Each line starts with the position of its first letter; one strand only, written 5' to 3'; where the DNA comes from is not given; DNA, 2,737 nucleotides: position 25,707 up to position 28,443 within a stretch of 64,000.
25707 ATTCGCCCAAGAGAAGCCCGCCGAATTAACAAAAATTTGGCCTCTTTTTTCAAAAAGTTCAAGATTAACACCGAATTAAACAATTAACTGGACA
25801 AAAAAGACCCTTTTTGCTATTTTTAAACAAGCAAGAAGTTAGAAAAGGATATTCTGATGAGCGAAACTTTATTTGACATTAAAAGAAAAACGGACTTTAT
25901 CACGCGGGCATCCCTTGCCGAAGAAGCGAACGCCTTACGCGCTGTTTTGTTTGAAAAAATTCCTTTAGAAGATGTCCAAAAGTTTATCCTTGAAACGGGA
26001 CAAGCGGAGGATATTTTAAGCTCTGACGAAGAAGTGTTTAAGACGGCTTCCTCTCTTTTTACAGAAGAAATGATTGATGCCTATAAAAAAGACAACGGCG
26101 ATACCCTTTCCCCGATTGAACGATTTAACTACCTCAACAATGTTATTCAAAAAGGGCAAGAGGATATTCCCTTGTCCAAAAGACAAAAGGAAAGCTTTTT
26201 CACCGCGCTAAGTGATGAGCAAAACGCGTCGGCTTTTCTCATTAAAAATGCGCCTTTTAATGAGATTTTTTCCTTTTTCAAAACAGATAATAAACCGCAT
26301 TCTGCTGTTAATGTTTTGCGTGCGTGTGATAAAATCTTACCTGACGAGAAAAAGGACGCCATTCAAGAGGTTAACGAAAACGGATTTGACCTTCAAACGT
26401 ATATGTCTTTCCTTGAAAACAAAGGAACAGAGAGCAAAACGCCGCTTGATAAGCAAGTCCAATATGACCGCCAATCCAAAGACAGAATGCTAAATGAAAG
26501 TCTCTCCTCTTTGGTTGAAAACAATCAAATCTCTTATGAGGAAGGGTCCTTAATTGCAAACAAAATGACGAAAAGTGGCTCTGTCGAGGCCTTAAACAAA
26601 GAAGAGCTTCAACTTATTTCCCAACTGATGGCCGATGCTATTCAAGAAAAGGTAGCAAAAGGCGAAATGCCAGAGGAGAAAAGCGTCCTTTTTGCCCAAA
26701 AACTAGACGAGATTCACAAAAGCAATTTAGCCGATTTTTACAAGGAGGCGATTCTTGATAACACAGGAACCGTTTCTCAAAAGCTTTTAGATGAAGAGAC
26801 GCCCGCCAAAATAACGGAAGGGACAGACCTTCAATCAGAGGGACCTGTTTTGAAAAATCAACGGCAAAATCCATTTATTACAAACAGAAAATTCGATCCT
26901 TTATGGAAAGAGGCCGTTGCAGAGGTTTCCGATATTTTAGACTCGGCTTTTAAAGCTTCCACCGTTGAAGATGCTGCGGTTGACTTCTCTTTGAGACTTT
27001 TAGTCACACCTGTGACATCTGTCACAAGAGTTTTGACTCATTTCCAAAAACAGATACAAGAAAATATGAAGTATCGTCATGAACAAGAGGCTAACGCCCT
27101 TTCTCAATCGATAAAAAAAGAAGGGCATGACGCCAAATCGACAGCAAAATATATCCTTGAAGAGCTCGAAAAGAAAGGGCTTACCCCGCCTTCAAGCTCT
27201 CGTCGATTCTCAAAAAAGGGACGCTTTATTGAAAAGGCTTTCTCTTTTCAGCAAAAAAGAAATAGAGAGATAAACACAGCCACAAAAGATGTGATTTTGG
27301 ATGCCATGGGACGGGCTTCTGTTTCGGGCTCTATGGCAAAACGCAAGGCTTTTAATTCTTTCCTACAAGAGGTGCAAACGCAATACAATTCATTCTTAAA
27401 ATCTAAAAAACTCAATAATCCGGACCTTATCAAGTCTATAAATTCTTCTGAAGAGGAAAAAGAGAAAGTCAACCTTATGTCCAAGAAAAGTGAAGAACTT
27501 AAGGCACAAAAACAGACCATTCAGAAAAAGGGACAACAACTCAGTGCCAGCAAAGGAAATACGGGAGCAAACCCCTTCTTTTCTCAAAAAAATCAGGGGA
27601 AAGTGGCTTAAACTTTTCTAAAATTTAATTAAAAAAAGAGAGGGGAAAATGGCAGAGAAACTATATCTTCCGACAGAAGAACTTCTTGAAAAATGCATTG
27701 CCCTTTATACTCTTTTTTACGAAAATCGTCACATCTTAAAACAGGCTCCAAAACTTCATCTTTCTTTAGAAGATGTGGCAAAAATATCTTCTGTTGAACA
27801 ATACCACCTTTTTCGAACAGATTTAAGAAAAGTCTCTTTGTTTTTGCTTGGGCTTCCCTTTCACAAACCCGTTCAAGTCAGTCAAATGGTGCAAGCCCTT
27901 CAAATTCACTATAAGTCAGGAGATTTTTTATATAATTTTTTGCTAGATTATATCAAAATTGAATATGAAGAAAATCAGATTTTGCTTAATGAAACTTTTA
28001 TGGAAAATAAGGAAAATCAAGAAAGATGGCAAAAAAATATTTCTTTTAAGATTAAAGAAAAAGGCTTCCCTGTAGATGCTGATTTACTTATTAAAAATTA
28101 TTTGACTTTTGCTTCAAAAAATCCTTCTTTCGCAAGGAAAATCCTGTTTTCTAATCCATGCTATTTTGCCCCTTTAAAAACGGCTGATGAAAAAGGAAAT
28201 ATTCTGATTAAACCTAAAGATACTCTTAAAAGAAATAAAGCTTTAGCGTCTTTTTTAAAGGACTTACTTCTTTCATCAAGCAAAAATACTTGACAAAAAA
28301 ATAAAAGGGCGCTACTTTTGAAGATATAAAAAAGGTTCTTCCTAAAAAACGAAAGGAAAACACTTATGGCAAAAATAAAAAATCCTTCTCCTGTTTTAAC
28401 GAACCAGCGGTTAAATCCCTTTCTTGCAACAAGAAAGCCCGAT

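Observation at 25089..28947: Tandemly duplicated two-gene cassette (A about 220 aa plus B 584 aa) with a 5'-truncated second B copy: candidate T4SS effector/partner pairs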

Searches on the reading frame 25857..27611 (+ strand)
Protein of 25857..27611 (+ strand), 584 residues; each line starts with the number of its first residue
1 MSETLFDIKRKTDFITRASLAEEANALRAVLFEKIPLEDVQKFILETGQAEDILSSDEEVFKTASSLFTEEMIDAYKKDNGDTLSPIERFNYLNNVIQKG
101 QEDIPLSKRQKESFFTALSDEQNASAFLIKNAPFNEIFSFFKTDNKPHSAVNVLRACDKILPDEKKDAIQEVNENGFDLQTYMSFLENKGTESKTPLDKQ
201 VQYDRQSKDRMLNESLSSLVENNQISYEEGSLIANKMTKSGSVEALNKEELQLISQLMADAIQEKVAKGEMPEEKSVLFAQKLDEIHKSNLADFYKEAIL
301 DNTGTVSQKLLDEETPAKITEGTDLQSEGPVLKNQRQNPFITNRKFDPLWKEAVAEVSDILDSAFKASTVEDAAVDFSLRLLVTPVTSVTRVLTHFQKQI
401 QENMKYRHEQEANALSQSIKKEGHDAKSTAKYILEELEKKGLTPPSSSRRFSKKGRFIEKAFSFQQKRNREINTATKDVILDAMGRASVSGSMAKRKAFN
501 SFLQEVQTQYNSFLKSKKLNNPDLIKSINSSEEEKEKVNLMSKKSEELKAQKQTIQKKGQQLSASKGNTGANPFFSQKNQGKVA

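Call 7: search_protein_families(library=pfam, proteins=[window:25857-27611:+], max_evalue=0.1)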
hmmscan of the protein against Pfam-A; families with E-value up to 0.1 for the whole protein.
window:25857-27611:+ (584 aa): 0 families

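Call 8: search_protein_families(library=ncbifam, proteins=[window:25857-27611:+], max_evalue=0.1)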
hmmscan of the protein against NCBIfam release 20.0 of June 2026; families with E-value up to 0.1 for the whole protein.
window:25857-27611:+ (584 aa): 1 family
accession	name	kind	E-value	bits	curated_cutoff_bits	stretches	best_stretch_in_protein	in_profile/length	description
TIGR04029.1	CMD_Avi_7170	hypoth_equivalog_domain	0.0072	17.1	100.75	1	256-397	30-142/174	CMD domain protein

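Call 12: find_homologous_proteins(query=window:25857-27611:+, max_evalue=0.01)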
Query window:25857-27611:+ (584 aa): 1 proteins with E <= 0.01 among 8000 candidates.
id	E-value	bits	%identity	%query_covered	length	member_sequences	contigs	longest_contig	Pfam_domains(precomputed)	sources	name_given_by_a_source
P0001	0.0e+0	1236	100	100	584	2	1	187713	-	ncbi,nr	ncbi:MAG: hypothetical protein EOM53_01250 [Alphaproteobacteria bacterium]|nr:hypothetical protein [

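Call 13: find_encoding_contigs(protein=P0001, flank=10000, max_places=6)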
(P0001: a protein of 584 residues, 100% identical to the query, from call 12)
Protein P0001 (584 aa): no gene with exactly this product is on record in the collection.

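Call 24: search_protein_families(library=phrogs, proteins=[window:25857-27611:+], max_evalue=0.1)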
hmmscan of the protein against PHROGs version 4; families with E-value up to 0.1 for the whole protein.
window:25857-27611:+ (584 aa): 0 families

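Call 25: search_protein_families(library=padloc, proteins=[window:25857-27611:+], max_evalue=0.1)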
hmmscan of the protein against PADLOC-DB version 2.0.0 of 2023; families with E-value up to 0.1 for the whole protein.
window:25857-27611:+ (584 aa): 0 families

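Call 40: search_protein_representatives(protein=window:25857-27608:+)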
Query: 584 residues. Proteins with E-value up to 0.001 (for the whole library): 2; up to 1e-10: 2; up to 1e-30: 2. The best 2 are listed.
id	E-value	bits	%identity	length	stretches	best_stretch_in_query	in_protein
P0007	1.4e-171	588.1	90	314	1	1-316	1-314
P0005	1.0e-63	232.3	62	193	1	326-512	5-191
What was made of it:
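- Machine components are usually conserved beyond one genus, whereas A and B have no detectable relatives (call 40).
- Tried and rejected: Exhaustive phmmer of B1 against 1.84 billion representatives: 2 hits, both from the same genus (call 40).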

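Call 48: predict_structure(alignment_id=A4)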
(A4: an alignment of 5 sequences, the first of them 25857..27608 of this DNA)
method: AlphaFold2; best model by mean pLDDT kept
length: 584 residues; sequences in the alignment: 5
mean_pLDDT: 38.5   pTM: 0.19
mean pLDDT of the five models: 38.5, 37.8, 36.8, 36.4, 35.9
residues with pLDDT >= 90: 0; 70-90: 0; 50-70: 71; < 50: 513
segments of 3 or more residues with pLDDT < 50: 1-69, 96-220, 223-225, 233-251, 269-272, 275-347, 363-404, 406-434, 441-538, 559-584
pLDDT, mean of each block of 10 residues (from residue 1): 30 31 32 33 31 33 41 58 51 47 35 31 37 38 35 36 38 34 34 29 31 46 48 43 39 50 52 47 39 28 31 26 25 31 42 51 43 40 41 45 45 38 40 49 39 31 30 32 29 33 38 37 34 47 63 55 37 29 31
secondary structure, 60 per line:
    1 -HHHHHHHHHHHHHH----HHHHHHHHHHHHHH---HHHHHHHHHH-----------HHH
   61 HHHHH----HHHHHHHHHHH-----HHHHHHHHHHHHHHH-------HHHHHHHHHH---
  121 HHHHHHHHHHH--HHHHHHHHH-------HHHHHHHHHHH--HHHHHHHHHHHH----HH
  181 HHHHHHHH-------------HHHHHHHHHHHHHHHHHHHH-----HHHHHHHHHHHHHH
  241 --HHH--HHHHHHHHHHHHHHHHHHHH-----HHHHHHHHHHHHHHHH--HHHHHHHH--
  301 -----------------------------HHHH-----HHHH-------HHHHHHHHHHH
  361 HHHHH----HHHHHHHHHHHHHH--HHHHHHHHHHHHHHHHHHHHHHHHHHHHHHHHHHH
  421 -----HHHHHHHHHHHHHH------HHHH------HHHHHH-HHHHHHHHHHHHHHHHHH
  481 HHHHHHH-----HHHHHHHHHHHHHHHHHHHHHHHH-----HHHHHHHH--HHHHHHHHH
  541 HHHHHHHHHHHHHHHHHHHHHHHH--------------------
elements in order: H2-15 H20-33 H37-46 H58-65 H70-80 H86-100 H108-117 H121-131 H134-142 H150-160 H163-174 H179-188 H202-221 H227-240 H248-267 H273-288 H291-298 H330-333 H339-342 H350-365 H370-383 H386-420 H426-439 H446-449 H456-461 H463-487 H493-516 H522-529 H532-564
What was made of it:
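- On Bartonella Bep / BID-domain proteins: The fold could not be tested because the B1 model has pLDDT 38.5 (call 48).
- Tried and rejected: The AF2 model of B1 was unusable (pLDDT 38.5), so no fold search was run on it (call 48).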

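Call 64: search_dna_similar(query=window:25857-27608:+, collection=plasmids, mode=protein, max_evalue=0.01, max_rows=10)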
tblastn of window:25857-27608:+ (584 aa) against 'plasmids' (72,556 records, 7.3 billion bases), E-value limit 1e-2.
No match.

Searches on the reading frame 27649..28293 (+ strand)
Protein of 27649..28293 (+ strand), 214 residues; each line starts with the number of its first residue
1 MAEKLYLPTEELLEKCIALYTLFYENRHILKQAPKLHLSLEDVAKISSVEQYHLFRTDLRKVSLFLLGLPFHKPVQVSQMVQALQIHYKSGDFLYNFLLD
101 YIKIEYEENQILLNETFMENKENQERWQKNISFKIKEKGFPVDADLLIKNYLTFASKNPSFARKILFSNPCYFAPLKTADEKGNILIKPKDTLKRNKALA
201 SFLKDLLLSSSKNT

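Call 7: search_protein_families(library=pfam, proteins=[window:27649-28293:+], max_evalue=0.1)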
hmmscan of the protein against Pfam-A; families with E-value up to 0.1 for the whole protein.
window:27649-28293:+ (214 aa): 0 families

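Call 8: search_protein_families(library=ncbifam, proteins=[window:27649-28293:+], max_evalue=0.1)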
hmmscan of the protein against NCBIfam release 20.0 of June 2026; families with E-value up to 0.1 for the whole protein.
window:27649-28293:+ (214 aa): 0 families

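Call 24: search_protein_families(library=phrogs, proteins=[window:27649-28293:+], max_evalue=0.1)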
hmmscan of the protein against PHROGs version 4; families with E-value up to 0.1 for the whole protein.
window:27649-28293:+ (214 aa): 0 families

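Call 25: search_protein_families(library=padloc, proteins=[window:27649-28293:+], max_evalue=0.1)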
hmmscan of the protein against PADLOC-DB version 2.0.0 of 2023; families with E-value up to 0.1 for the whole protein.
window:27649-28293:+ (214 aa): 0 families

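Call 80: find_encoding_contigs(protein=window:27649-28293:+, flank=10000, max_places=10)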
Protein window:27649-28293:+ (214 aa): no gene with exactly this product is on record in the collection.
